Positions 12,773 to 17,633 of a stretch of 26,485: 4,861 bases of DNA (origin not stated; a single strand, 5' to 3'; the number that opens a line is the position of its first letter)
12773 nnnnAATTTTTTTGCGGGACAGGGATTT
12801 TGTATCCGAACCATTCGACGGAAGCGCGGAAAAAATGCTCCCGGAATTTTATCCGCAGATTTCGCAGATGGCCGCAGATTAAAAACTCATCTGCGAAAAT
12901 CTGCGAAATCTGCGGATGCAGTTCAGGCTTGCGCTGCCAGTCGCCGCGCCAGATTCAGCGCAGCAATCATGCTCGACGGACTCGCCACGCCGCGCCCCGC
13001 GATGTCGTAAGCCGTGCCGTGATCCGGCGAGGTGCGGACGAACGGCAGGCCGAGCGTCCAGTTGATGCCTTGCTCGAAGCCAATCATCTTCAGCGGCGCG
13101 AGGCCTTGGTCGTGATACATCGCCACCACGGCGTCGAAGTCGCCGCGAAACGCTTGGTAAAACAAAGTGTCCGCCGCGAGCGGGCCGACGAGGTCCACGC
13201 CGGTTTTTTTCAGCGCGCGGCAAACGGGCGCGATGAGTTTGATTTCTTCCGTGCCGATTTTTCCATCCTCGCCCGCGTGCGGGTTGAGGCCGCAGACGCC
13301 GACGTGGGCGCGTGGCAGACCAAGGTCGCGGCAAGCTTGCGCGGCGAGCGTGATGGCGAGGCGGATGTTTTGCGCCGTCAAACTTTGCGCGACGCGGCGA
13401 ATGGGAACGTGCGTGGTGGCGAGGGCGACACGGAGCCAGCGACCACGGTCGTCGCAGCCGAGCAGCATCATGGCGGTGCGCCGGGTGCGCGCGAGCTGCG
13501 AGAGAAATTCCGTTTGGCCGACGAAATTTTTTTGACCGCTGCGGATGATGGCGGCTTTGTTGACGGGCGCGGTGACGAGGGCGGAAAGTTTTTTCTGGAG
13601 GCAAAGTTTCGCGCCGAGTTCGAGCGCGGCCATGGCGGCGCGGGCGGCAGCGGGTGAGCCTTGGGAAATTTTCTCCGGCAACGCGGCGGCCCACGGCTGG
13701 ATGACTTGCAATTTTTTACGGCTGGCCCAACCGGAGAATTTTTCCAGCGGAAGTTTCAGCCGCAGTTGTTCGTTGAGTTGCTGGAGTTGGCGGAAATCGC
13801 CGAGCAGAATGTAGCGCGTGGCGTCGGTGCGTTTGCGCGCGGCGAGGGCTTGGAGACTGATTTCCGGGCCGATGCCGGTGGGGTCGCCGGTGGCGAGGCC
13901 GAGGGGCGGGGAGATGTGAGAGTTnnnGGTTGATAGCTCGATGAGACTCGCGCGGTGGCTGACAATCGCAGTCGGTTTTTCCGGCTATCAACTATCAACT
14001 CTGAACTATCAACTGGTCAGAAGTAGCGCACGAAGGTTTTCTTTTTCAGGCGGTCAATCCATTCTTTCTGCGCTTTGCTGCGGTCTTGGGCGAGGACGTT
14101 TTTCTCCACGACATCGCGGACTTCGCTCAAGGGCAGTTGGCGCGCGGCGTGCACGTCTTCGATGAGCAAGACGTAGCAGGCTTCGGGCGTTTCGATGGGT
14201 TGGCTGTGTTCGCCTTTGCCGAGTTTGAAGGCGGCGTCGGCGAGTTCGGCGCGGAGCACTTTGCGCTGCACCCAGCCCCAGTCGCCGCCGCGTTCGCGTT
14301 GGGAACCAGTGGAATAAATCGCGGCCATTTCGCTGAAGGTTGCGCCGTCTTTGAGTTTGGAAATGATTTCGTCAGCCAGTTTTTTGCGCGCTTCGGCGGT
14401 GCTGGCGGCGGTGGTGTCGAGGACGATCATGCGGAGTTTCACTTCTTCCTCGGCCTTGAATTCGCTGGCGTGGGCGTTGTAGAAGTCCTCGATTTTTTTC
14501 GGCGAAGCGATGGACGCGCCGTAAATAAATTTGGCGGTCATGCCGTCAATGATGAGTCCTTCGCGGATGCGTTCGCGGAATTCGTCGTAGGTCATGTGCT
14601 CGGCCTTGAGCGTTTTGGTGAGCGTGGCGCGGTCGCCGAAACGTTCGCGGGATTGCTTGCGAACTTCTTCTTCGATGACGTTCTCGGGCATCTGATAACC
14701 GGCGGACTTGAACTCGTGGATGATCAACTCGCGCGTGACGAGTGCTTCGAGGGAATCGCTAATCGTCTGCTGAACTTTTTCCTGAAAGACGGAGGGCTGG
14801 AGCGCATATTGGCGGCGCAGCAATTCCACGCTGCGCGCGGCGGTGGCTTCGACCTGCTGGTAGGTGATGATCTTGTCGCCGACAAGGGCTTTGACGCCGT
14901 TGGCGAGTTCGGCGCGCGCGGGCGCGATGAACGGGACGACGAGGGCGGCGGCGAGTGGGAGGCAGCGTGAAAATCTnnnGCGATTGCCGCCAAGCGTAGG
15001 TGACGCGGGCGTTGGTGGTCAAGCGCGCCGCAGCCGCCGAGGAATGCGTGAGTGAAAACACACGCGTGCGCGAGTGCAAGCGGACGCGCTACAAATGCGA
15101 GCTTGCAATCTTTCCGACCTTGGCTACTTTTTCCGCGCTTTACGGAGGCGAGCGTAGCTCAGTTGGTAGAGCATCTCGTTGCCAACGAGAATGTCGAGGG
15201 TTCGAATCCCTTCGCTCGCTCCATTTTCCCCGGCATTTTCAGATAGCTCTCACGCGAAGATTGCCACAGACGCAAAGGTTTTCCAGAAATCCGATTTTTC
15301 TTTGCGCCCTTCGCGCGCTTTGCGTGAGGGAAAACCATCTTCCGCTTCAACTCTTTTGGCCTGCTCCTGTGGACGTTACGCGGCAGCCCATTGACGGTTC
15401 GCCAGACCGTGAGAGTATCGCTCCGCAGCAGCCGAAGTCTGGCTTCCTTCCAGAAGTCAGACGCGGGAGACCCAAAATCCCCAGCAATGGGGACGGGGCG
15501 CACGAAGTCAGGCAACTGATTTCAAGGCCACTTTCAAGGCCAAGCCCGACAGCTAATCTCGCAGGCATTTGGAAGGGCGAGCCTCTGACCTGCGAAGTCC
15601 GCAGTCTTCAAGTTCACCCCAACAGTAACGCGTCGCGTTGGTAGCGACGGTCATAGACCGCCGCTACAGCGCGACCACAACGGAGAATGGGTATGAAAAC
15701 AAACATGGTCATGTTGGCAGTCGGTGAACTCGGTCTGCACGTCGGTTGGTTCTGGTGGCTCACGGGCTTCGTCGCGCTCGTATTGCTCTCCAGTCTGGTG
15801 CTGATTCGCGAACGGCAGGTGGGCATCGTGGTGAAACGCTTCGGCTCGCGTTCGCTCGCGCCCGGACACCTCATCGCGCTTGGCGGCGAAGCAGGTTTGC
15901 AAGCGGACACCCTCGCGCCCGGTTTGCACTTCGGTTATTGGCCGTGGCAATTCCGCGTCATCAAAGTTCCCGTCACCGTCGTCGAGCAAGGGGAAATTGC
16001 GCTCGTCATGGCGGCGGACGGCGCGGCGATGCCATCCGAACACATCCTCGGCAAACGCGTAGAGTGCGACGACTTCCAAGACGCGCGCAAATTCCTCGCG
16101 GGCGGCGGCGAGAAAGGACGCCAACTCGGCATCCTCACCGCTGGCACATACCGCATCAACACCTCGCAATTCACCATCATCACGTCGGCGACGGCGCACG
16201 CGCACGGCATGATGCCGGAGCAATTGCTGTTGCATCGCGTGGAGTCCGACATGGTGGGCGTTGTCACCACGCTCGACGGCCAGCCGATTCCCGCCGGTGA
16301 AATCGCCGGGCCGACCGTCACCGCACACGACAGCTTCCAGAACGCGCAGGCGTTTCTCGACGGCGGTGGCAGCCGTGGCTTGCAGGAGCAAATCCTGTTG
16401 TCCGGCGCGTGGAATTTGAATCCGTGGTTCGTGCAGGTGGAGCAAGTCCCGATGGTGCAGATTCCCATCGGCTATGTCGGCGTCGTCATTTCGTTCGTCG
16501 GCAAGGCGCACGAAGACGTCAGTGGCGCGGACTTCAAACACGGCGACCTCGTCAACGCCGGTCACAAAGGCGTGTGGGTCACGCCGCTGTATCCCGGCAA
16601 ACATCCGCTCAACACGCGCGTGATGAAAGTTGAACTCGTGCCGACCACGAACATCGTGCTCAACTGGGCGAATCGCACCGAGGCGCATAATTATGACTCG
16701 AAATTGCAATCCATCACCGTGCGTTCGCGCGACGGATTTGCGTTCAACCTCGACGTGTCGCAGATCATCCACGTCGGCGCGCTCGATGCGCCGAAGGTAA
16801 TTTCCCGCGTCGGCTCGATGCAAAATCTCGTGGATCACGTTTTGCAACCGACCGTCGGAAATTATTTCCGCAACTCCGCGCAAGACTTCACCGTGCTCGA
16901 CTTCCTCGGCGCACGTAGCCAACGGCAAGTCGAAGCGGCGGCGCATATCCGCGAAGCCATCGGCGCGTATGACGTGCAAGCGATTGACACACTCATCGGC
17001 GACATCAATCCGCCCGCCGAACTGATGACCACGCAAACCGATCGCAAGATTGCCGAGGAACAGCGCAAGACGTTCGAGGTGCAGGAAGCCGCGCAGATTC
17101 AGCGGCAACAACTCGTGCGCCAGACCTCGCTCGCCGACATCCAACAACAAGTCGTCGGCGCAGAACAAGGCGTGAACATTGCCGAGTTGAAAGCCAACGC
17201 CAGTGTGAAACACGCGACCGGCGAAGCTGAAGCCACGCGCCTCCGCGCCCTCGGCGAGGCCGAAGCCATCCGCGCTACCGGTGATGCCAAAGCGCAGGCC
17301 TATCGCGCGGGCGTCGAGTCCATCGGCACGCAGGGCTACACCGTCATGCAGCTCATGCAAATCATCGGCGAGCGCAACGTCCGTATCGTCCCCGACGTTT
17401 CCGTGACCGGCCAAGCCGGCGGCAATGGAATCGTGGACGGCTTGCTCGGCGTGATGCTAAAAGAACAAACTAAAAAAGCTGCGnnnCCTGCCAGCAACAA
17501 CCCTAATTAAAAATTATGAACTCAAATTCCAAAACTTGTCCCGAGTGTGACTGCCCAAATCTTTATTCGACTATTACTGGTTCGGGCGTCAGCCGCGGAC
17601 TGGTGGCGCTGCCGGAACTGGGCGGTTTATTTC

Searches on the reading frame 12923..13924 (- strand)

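Call 46: search_protein_families(library=pfam, proteins=[window:12923-13924:-], max_evalue=0.001)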
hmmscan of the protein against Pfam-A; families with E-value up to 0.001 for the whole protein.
window:12923-13924:- (333 aa): 1 family
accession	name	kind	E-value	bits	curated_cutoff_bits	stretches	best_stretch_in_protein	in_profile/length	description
PF04166.17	PdxA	-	6e-94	315.1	27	1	37-326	4-286/286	Pyridoxal phosphate biosynthetic protein PdxA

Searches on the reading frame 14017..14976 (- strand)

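Call 46: search_protein_families(library=pfam, proteins=[window:14017-14976:-], max_evalue=0.001)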
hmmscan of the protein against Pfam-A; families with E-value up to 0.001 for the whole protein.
window:14017-14976:- (319 aa): 6 families
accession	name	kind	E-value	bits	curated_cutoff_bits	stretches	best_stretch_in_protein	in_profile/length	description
PF13145.12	Rotamase_2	-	7.9e-17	62.6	27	1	158-288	2-121/121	PPIC-type PPIASE domain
PF13616.12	Rotamase_3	-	1.6e-16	61.3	22.5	1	174-271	11-111/116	PPIC-type PPIASE domain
PF00639.27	Rotamase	-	3e-16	60.6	21.7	1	191-272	12-95/97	PPIC-type PPIASE domain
PF13624.11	SurA_N_3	-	9.4e-13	48.7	27.2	1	11-144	20-159/162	SurA-like N-terminal domain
PF09312.16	SurA_N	-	3.7e-07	30.7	30.8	1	28-144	4-115/118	SurA N-terminal domain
PF04313.20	HSDR_N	-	0.00081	19.7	25.1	0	76-182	3-121/198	Type I restriction enzyme R protein N terminus (HSDR_N)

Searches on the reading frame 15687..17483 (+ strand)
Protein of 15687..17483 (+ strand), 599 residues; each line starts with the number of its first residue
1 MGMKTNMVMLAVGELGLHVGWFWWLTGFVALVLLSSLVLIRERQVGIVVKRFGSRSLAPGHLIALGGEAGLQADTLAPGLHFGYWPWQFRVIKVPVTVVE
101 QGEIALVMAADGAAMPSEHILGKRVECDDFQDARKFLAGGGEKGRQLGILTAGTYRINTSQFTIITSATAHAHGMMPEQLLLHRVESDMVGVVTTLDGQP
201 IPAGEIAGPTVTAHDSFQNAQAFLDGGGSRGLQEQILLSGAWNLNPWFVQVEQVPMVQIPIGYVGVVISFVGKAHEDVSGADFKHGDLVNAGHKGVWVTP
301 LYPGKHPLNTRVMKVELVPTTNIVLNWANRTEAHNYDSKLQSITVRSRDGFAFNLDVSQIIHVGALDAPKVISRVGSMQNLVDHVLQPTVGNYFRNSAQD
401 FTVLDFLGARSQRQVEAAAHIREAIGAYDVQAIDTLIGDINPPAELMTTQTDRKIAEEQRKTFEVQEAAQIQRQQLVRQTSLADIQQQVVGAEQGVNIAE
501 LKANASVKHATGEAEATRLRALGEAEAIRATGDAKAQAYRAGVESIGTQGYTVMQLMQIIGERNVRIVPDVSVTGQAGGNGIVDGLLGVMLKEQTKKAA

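Call 46: search_protein_families(library=pfam, proteins=[window:15687-17483:+], max_evalue=0.001)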
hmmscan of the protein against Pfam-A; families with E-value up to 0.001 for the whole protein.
window:15687-17483:+ (599 aa): 1 family
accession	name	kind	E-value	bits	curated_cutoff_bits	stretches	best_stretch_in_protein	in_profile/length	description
PF01145.31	Band_7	-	4e-29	102.4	23.6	1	258-473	2-172/176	SPFH domain / Band 7 family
